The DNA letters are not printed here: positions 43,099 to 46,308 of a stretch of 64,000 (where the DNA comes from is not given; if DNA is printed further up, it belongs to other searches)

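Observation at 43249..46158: YfhO-like GT-C membrane protein in place of the expected WaaL-like ligase; candidate glycan-to-acceptor transferase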

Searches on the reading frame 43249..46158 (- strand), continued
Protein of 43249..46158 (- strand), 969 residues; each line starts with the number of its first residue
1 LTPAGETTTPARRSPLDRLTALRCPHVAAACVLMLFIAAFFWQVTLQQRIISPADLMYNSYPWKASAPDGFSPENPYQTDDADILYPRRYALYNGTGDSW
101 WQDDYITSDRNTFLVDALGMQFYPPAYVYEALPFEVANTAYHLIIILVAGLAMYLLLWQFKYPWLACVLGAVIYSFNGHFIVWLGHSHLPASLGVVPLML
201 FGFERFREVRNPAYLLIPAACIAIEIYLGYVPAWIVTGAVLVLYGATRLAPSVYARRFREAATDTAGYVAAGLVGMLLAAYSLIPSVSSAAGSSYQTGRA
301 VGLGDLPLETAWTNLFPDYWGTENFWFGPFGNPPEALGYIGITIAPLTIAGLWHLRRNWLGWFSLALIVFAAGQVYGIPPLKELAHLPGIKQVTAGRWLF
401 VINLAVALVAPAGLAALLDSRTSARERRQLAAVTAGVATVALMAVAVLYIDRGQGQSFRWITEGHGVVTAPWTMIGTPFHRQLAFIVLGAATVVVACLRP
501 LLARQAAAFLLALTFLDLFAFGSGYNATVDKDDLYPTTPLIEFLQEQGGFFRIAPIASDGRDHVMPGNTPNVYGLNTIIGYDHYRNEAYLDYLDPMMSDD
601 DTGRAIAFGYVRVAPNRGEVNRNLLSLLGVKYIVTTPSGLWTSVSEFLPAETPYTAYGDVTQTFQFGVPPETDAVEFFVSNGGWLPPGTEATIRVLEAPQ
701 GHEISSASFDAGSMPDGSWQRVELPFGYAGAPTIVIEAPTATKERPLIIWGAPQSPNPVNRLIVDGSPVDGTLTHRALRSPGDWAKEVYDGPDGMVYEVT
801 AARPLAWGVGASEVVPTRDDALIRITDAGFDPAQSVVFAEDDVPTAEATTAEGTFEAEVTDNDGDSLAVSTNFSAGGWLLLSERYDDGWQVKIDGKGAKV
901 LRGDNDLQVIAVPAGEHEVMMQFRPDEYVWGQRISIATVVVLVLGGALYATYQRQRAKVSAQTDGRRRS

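Call 38: find_encoding_contigs(protein=P0019, flank=10000, max_places=2)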
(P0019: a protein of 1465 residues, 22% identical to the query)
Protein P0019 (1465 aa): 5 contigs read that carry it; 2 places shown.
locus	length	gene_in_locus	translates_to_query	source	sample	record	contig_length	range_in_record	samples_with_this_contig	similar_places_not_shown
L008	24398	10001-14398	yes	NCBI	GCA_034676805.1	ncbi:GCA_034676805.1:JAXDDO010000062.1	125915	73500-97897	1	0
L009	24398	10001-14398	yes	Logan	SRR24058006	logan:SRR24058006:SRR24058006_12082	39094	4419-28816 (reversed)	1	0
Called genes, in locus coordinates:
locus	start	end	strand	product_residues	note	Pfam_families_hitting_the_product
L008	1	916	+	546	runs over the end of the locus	PF00015:MCPsignal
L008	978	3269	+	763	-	PF01627:Hpt, PF02895:H-kinase_dim (weak), PF02518:HATPase_c, PF01584:CheW, PF00072:Response_reg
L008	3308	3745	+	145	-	PF00072:Response_reg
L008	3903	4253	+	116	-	-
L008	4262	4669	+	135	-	PF00072:Response_reg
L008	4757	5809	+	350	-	PF00072:Response_reg, PF01339:CheB_methylest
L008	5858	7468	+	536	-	PF00989:PAS (faint), PF08448:PAS_4 (weak), PF12860:PAS_7 (faint), PF13188:PAS_8 (weak), PF13426:PAS_9 (weak), PF00512:HisKA, PF02518:HATPase_c, PF00072:Response_reg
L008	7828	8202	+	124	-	PF03259:Robl_LC7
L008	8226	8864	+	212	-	PF02830:V4R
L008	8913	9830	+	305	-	PF00072:Response_reg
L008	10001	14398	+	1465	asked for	PF09586:YfhO (faint), PF01943:Polysacc_synt, PF13440:Polysacc_synt_3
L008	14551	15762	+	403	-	-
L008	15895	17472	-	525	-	PF07969:Amidohydro_3, PF01979:Amidohydro_1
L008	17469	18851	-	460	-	PF03446:NAD_binding_2 (weak), PF03721:UDPG_MGDP_dh_N, PF00984:UDPG_MGDP_dh, PF03720:UDPG_MGDP_dh_C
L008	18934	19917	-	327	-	PF02899:Phage_int_SAM_1 (weak), PF00589:Phage_integrase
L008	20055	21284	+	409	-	PF00266:Aminotran_5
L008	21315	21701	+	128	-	PF01592:NifU_N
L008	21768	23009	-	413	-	PF07949:YbbR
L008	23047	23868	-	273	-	PF19293:CdaA_N, PF02457:DAC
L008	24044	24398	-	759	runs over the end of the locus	PF00515:TPR_1 (faint), PF07719:TPR_2 (faint), PF12895:ANAPC3 (faint), PF13174:TPR_6 (faint), PF13176:TPR_7 (faint), PF13371:TPR_9 (faint), PF13432:TPR_16 (weak), PF13432:TPR_16 (weak), +13 more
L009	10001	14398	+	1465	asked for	PF09586:YfhO (faint), PF01943:Polysacc_synt, PF13440:Polysacc_synt_3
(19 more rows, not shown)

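Call 39: find_encoding_contigs(protein=P0016, flank=10000, max_places=2)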
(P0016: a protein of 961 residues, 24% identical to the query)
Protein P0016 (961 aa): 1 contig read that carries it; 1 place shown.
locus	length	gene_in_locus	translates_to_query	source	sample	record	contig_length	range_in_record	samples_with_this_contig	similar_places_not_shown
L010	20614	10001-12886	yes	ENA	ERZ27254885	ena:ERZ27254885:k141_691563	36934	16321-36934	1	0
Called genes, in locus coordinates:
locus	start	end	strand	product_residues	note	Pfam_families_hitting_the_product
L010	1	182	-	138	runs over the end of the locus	PF09055:Sod_Ni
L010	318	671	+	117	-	PF00717:Peptidase_S24 (weak)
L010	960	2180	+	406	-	PF00390:malic, PF03949:Malic_M, PF00899:ThiF (weak)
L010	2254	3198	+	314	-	PF08240:ADH_N (weak), PF13602:ADH_zinc_N_2, PF00107:ADH_zinc_N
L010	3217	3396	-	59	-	PF19599:DUF6104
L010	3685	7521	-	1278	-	PF16078:2-oxogl_dehyd_N, PF00198:2-oxoacid_dh, PF00676:E1_dh, PF02779:Transket_pyr, PF16870:OxoGdeHyase_C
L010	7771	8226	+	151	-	PF00720:SSI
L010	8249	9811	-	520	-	PF00890:FAD_binding_2 (faint), PF01134:GIDA (faint), PF01266:DAO (weak), PF01593:Amino_oxidase, PF03486:HI0933_like (faint), PF12831:FAD_oxidored (weak), PF13450:NAD_binding_8, PF01266:DAO, +1 more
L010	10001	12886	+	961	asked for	PF09586:YfhO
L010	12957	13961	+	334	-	PF13641:Glyco_tranf_2_3, PF00535:Glycos_transf_2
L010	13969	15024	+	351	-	PF03706:LPG_synthase_TM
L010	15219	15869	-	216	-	PF13489:Methyltransf_23, PF07021:MetW (weak), PF13847:Methyltransf_31, PF08241:Methyltransf_11, PF08242:Methyltransf_12, PF13649:Methyltransf_25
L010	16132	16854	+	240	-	PF00072:Response_reg, PF00486:Trans_reg_C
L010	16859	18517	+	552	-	PF00672:HAMP, PF00512:HisKA, PF02518:HATPase_c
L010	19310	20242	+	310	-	PF00089:Trypsin, PF10459:Peptidase_S46 (faint), PF13365:Trypsin_2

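Call 40: find_encoding_contigs(protein=P0012, flank=10000, max_places=2)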
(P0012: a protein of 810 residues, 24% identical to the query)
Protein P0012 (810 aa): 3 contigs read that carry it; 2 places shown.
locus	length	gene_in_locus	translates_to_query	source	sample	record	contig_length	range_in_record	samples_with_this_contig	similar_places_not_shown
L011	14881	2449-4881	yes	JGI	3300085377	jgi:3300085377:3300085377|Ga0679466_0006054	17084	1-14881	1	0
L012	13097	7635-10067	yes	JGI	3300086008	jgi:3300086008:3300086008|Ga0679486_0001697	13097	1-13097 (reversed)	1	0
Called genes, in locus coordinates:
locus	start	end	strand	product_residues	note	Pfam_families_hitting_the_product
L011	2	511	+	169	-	?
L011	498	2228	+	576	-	PF13231:PMT_2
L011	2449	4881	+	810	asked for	PF09586:YfhO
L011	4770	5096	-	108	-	-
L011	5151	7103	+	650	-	-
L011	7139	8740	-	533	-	-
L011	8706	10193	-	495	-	-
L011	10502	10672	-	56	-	-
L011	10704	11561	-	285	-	-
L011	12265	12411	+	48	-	-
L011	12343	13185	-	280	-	-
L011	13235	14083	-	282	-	-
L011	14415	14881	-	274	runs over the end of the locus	PF14522:Cytochrome_C7 (faint), PF14537:Cytochrom_c3_2 (faint)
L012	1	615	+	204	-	?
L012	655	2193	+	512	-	-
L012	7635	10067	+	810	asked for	PF09586:YfhO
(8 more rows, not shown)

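Call 42: search_protein_representatives(alignment_id=A1)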
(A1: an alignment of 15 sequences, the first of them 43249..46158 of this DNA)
Query: 15 sequences, 968 profile positions. Proteins with E-value up to 0.001 (for the whole library): 88030; up to 1e-10: 60370; up to 1e-30: 21883. The best 150 are listed.
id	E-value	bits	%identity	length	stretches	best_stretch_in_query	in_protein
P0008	0.0e+00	1393.7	-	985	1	3-966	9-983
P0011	0.0e+00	1081.0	-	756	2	93-648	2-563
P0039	1.0e-262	890.7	-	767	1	203-964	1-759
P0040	5.5e-215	732.7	-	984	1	12-957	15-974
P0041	2.4e-186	637.9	-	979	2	17-648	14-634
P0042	1.9e-185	634.9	-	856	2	24-644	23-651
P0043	3.0e-182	624.3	-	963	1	22-963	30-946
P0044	3.9e-178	610.7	-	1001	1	31-962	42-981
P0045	4.6e-178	610.5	-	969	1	25-963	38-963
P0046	8.9e-177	606.2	-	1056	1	22-961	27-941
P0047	1.3e-176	605.6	-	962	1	21-959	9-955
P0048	2.6e-176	604.7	-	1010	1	25-964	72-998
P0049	4.0e-175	600.7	-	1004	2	261-963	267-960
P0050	1.3e-174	599.0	-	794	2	29-643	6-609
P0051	3.8e-174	597.5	-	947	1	26-962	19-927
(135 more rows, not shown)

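Call 45: search_solved_structures(query=A3, max_evalue=1)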
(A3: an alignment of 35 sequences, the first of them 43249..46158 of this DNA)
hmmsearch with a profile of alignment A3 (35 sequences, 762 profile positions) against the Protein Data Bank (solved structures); distinct sequences matched with E-value up to 1: 1.
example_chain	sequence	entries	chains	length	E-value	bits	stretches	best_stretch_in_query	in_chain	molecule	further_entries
7y5e_GL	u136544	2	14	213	0.12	13.8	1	211-284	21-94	PSII_Pbs31 domain-containing protein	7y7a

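Call 55: predict_structure(alignment_id=A3)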
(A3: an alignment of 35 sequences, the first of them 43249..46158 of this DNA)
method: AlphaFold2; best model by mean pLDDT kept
length: 969 residues; sequences in the alignment: 35
mean_pLDDT: 88.2   pTM: 0.89
mean pLDDT of the five models: 88.2, 88.2, 87.5, 87.0, 86.9
residues with pLDDT >= 90: 654; 70-90: 212; 50-70: 73; < 50: 30
segments of 3 or more residues with pLDDT < 50: 1-10, 326-330, 465-475
pLDDT, mean of each block of 10 residues (from residue 1): 41 52 82 97 94 92 93 79 88 80 68 59 89 94 96 98 97 95 87 96 97 97 91 92 97 97 97 97 84 61 69 73 50 77 93 94 97 91 84 86 97 96 95 92 81 63 46 56 91 96 97 96 86 94 93 93 90 91 79 93 83 92 96 96 88 95 94 95 92 96 96 90 92 96 96 91 92 95 96 98 95 95 97 95 70 92 92 96 92 97 95 97 92 95 96 92 74
secondary structure, 60 per line:
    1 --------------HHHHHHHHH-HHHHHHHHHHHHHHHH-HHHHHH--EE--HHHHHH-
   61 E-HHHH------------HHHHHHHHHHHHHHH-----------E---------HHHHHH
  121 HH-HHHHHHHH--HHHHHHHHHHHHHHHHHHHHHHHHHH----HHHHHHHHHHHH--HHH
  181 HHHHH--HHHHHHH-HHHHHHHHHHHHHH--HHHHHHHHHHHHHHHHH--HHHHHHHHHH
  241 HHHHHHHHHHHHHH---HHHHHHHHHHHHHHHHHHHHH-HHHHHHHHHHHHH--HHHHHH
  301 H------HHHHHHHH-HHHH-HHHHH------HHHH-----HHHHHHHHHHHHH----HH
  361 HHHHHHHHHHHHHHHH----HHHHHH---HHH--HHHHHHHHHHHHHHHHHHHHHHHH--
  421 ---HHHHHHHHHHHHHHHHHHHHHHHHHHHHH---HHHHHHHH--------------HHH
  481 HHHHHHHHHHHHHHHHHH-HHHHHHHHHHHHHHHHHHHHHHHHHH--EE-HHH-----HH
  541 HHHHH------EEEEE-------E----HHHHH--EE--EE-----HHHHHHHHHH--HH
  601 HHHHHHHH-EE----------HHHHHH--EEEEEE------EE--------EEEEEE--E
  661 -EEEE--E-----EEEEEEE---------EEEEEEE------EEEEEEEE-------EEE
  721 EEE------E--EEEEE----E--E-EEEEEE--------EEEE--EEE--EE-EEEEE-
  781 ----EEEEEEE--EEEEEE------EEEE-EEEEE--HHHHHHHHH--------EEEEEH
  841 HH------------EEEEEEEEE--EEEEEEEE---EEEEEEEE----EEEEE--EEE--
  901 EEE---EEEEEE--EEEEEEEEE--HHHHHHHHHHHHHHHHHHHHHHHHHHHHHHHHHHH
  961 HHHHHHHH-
elements in order (helices of 4 or more, strands of 3 or more residues): H15-23 H25-40 H42-47 H54-59 H63-66 H79-93 H115-122 H124-131 H134-159 H164-175 H178-185 H188-194 H196-209 H212-228 H231-254 H258-278 H280-292 H295-301 H308-315 H317-320 H322-326 H333-336 H342-354 H359-376 H381-386 H395-418 H424-452 H456-463 H478-498 H500-525 H539-545 E552-556 H569-573 H587-596 H599-608 H622-627 E630-635 E652-657 E662-665 E674-680 E690-696 E703-710 E718-723 E733-737 E747-752 E761-764 E767-769 E775-779 E785-791 E794-799 E806-809 E811-815 H818-826 E835-839 E855-863 E866-873 E877-884 E889-893 E896-898 E901-903 E907-912 E915-923 H926-968

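Call 57: fold_search(model_id=the predicted structure, library=pdb)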
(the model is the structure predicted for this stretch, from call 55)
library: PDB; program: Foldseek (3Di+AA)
matches with E <= 10: 873; with E <= 0.001: 16
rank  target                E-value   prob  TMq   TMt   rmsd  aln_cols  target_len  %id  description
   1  6w98_A                1.9e-08  1.00  0.37  0.29  21.5      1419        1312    9  Single-Particle Cryo-EM Structure of Arabinofuranosyltransferase AftD from Mycobacteria (released 2020-05-13)
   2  6wby                  3.6e-07  1.00  0.38  0.31  20.9      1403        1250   10  Single-Particle Cryo-EM Structure of Arabinofuranosyltransferase AftD from Mycobacteria, Mutant R1389S Class 2 (released 2020-05-13)
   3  7bvc_B                6.5e-06  1.00  0.30  0.28  19.2      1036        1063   10  Cryo-EM structure of Mycobacterium smegmatis arabinosyltransferase EmbA-EmbB-AcpM2 in complex with ethambutol (released 2020-04-29)
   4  6wbx                  1.5e-05  1.00  0.36  0.29  20.5      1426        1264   10  Single-Particle Cryo-EM Structure of Arabinofuranosyltransferase AftD from Mycobacteria, Mutant R1389S Class 1 (released 2020-05-13)
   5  5ezm                  2.0e-05  1.00  0.30  0.46  10.7       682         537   13  Crystal Structure of ArnT from Cupriavidus metallidurans in the apo state (released 2016-02-17)
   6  8age_A                3.0e-05  1.00  0.32  0.46  12.0       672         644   11  Structure of yeast oligosaccharylransferase complex with acceptor peptide bound (released 2022-12-07)
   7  7oci_F                6.5e-05  1.00  0.32  0.46  12.2       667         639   11  Cryo-EM structure of yeast Ost6p containing oligosaccharyltransferase complex (released 2022-02-16)
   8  6gxc_A                1.2e-04  1.00  0.34  0.44  13.1       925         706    9  Bacterial oligosaccharyltransferase PglB in complex with an inhibitory peptide and a reactive lipid-linked oligosaccha (released 2018-11-14)
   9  8if8_B                1.2e-04  1.00  0.29  0.42  16.7       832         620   10  Arabinosyltransferase AftA (released 2023-05-31)
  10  8agc_A                1.8e-04  1.00  0.31  0.41  13.6       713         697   10  Structure of yeast oligosaccharylransferase complex with lipid-linked oligosaccharide and non-acceptor peptide bound (released 2022-12-07)
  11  8b6l_I                1.9e-04  1.00  0.33  0.44  14.3       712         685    9  Subtomogram average of the human Sec61-TRAP-OSTA-translocon (released 2022-12-07)
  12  6ezn_F                2.4e-04  1.00  0.32  0.45  14.3       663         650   10  Cryo-EM structure of the yeast oligosaccharyltransferase (OST) complex (released 2018-01-17)
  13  5ogl_A                3.8e-04  1.00  0.34  0.44  12.8       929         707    9  Structure of bacterial oligosaccharyltransferase PglB in complex with an acceptor peptide and an lipid-linked oligosac (released 2017-10-25)
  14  8agb_A                4.4e-04  1.00  0.32  0.46  13.1       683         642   10  Structure of yeast oligosaccharylransferase complex with lipid-linked oligosaccharide bound (released 2022-12-07)
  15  6s7o_A                5.8e-04  1.00  0.32  0.45  12.8       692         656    9  Cryo-EM structure of human oligosaccharyltransferase complex OST-A (released 2019-12-18)
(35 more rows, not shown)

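Call 60: find_related_loci(query=A2, collection=metagenome_contigs, flank=10000)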
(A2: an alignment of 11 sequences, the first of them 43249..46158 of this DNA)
Query A2 (969 aa) in metagenome_contigs; peptide patterns used: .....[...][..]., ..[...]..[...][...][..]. (x = any residue, [..] = any of these).
459 stretches matched a pattern; 3 encode a relative of the query (tblastn E <= 1e-3); 3 distinct loci.
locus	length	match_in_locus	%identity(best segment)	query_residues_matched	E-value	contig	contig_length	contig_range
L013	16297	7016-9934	66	1-969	0e+0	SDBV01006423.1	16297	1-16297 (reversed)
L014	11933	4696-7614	66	1-969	0e+0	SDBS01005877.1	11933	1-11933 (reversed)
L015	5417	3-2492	63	146-969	0e+0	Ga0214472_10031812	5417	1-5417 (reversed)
